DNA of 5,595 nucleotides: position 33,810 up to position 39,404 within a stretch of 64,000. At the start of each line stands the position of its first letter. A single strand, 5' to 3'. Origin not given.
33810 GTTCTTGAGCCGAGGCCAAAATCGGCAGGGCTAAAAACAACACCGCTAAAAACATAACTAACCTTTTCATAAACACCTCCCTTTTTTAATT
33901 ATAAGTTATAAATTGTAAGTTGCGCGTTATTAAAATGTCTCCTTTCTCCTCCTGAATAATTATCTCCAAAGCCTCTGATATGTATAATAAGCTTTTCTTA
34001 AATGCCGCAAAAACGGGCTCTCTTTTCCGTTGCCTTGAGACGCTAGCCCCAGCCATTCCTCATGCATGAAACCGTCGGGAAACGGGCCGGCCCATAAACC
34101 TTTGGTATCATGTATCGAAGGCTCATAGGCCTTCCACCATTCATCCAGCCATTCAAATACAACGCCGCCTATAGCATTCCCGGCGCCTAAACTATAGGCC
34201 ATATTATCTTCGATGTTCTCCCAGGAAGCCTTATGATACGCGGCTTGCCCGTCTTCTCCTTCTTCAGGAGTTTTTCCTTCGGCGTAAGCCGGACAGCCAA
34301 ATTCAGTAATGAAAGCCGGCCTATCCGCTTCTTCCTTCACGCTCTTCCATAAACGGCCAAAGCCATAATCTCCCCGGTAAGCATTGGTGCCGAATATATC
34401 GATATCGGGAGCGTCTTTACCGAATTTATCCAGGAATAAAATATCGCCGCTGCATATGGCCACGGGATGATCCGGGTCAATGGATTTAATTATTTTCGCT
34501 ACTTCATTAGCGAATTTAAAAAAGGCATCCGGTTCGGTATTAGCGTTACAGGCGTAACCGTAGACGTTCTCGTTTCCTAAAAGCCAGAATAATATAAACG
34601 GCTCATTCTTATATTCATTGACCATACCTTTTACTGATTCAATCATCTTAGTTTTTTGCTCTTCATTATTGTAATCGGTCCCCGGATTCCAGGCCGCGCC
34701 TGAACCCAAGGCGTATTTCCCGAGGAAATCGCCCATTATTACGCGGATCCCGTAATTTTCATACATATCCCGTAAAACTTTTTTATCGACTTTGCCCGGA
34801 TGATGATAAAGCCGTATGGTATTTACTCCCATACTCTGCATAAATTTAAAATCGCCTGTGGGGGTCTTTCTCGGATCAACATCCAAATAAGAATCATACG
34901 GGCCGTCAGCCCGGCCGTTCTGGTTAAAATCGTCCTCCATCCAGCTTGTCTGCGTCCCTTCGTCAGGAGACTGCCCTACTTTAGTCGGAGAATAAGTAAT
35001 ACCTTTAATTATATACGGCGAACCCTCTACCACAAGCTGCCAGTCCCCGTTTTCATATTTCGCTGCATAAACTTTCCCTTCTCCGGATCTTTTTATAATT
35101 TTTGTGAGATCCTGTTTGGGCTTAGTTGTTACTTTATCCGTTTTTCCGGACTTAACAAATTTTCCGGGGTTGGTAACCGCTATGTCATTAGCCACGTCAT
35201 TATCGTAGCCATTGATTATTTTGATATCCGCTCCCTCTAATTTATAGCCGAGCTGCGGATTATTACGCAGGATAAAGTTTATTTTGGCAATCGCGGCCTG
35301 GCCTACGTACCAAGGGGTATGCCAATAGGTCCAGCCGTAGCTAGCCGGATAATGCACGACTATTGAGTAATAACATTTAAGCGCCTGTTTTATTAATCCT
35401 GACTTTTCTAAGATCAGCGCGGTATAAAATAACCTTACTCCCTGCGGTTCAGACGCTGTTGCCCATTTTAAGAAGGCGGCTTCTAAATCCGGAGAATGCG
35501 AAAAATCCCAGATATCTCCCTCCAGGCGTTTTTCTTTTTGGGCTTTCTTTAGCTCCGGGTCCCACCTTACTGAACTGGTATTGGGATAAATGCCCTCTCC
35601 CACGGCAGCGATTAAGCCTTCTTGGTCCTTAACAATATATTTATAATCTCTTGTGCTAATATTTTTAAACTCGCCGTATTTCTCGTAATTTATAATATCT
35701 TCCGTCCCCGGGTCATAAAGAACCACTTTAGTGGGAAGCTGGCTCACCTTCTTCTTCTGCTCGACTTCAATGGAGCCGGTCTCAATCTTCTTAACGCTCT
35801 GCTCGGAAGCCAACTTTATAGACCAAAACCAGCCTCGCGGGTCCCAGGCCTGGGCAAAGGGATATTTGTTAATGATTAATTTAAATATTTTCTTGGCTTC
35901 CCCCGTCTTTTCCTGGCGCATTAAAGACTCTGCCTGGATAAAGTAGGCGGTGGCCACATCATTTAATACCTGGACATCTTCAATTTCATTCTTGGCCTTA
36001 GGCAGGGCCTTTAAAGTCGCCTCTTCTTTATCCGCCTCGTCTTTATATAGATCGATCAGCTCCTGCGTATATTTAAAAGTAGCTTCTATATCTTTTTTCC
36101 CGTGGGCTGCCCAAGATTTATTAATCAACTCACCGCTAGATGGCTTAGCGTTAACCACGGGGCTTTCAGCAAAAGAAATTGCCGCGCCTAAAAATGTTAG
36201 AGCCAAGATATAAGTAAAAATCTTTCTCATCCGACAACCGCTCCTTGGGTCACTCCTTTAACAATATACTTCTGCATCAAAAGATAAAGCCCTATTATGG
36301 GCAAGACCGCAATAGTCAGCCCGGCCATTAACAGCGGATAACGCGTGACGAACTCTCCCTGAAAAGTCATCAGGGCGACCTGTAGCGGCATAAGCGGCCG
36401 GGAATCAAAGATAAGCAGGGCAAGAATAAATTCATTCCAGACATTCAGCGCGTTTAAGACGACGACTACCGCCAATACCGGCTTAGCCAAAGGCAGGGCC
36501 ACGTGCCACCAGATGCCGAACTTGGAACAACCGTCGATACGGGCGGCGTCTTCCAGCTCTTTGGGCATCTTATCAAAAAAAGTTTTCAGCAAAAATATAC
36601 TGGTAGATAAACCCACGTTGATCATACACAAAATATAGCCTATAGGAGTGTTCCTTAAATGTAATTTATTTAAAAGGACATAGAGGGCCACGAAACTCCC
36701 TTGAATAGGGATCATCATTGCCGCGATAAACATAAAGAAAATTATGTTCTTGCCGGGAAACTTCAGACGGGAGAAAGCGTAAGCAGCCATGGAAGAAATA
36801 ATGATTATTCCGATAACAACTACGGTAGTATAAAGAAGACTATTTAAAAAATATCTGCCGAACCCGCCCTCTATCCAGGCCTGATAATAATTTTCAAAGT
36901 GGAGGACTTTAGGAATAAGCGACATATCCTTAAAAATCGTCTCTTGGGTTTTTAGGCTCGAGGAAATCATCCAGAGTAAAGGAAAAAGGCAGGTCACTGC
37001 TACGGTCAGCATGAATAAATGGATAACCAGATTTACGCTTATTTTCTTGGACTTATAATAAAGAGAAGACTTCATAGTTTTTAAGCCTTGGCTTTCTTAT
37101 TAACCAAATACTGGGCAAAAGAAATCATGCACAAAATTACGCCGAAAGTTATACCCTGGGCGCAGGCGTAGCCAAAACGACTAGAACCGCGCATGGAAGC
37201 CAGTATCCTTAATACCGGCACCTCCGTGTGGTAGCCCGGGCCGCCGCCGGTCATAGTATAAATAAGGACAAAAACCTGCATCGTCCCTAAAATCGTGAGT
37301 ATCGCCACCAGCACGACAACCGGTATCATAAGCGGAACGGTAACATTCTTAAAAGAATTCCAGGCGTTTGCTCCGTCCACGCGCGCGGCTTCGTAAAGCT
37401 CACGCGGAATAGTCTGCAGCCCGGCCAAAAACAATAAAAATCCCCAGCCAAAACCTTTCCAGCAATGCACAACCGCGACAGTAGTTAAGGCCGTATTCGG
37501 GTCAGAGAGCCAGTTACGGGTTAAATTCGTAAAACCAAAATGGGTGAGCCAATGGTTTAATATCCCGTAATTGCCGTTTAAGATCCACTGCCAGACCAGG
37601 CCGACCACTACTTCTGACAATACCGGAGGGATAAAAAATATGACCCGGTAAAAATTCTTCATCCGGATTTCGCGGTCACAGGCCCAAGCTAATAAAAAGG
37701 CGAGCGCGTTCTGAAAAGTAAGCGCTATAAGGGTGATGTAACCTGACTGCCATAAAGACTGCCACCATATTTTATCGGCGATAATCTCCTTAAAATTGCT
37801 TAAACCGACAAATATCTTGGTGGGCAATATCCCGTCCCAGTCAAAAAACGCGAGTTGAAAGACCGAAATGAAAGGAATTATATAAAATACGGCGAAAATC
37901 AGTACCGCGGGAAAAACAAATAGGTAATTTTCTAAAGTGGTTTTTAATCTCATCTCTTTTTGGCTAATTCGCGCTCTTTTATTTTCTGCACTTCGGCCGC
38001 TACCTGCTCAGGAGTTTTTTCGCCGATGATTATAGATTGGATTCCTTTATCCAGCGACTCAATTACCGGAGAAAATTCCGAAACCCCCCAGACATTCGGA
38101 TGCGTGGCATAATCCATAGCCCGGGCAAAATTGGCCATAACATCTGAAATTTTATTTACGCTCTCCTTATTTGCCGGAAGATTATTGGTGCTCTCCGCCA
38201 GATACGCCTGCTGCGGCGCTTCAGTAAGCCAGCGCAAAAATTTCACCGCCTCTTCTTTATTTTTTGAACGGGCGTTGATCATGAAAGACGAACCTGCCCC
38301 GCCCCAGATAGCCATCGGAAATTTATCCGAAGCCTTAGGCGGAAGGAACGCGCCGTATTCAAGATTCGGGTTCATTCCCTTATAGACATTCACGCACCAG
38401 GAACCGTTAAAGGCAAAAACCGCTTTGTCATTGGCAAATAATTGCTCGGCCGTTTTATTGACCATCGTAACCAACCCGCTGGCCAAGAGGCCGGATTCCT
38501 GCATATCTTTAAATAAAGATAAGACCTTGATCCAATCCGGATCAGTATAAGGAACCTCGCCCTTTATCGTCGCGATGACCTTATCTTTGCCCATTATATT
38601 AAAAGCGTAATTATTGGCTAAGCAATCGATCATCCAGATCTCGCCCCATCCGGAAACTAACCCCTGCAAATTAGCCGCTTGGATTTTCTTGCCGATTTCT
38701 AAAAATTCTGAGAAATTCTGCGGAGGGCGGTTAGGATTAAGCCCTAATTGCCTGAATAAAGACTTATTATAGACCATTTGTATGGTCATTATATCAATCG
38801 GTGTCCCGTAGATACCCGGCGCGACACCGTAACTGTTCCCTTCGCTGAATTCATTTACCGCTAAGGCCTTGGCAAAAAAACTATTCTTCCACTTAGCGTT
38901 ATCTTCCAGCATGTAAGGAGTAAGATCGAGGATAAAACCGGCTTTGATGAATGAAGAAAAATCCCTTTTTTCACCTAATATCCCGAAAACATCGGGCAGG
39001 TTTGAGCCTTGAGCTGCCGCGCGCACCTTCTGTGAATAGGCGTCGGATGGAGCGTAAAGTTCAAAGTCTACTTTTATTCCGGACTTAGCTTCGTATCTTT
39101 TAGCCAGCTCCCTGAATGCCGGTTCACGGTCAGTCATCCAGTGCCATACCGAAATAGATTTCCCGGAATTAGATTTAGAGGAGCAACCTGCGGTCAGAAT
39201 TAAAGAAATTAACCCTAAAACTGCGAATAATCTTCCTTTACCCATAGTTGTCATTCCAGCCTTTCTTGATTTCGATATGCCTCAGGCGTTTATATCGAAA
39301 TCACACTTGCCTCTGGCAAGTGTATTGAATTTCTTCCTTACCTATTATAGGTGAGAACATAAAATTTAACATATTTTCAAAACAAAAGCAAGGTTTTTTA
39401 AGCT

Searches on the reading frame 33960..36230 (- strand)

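Call 9: search_protein_families(library=pfam, proteins=[window:33960-36230:-])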
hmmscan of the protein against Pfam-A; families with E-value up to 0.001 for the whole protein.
window:33960-36230:- (756 aa): 3 families
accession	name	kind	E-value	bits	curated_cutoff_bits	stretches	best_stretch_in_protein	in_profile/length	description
PF02836.23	Glyco_hydro_2_C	-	2.1e-10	40.7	21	1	459-645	40-211/302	Glycosyl hydrolases family 2, TIM barrel domain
PF13174.12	TPR_6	-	1.8e-06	28.7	26.3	0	95-124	2-31/33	Tetratricopeptide repeat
PF03198.20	Glyco_hydro_72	-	0.00019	21.2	25.9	1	455-647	54-250/314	Glucanosyltransferase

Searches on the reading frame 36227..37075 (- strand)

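Call 9: search_protein_families(library=pfam, proteins=[window:36227-37075:-])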
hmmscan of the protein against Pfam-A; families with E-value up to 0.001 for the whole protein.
window:36227-37075:- (282 aa): 1 family
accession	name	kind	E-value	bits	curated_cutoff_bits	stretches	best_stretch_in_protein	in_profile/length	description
PF00528.27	BPD_transp_1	-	2.2e-19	70.3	26.4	1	91-276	2-183/184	Binding-protein-dependent transport system inner membrane component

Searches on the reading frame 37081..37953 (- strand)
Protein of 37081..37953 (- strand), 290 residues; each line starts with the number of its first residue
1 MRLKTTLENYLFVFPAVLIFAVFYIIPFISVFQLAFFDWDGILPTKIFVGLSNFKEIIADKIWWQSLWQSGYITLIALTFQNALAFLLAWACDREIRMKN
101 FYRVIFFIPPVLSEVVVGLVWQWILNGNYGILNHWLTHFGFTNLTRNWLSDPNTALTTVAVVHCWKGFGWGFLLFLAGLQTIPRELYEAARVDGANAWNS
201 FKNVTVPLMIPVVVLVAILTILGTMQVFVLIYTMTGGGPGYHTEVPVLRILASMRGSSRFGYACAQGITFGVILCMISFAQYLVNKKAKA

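Call 9: search_protein_families(library=pfam, proteins=[window:37081-37953:-])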
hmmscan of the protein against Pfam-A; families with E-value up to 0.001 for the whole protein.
window:37081-37953:- (290 aa): 1 family
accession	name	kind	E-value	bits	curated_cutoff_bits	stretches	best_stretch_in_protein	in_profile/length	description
PF00528.27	BPD_transp_1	-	2.3e-16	60.5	26.4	1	85-282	5-176/184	Binding-protein-dependent transport system inner membrane component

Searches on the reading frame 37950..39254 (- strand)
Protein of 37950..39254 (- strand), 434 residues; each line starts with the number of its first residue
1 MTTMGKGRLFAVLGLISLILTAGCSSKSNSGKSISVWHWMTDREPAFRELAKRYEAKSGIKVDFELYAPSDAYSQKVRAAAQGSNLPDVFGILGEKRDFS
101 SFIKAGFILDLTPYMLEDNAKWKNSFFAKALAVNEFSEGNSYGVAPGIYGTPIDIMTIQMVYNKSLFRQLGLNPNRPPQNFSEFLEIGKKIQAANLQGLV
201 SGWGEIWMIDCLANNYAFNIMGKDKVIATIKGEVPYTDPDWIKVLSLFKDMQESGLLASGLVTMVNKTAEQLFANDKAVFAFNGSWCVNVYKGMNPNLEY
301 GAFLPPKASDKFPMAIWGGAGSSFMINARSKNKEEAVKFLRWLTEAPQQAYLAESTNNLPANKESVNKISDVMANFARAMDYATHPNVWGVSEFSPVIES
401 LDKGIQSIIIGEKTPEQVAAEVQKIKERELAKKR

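Call 9: search_protein_families(library=pfam, proteins=[window:37950-39254:-])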
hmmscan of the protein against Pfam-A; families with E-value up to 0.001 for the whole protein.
window:37950-39254:- (434 aa): 3 families
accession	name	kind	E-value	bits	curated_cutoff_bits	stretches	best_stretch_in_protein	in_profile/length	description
PF13416.11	SBP_bac_8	-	8e-37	128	27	1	49-367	1-267/279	Bacterial extracellular solute-binding protein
PF01547.30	SBP_bac_1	-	6.4e-35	122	26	1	41-350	5-307/307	Bacterial extracellular solute-binding protein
PF13531.11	SBP_bac_11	-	0.00079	19.7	25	0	44-109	10-69/227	Bacterial extracellular solute-binding protein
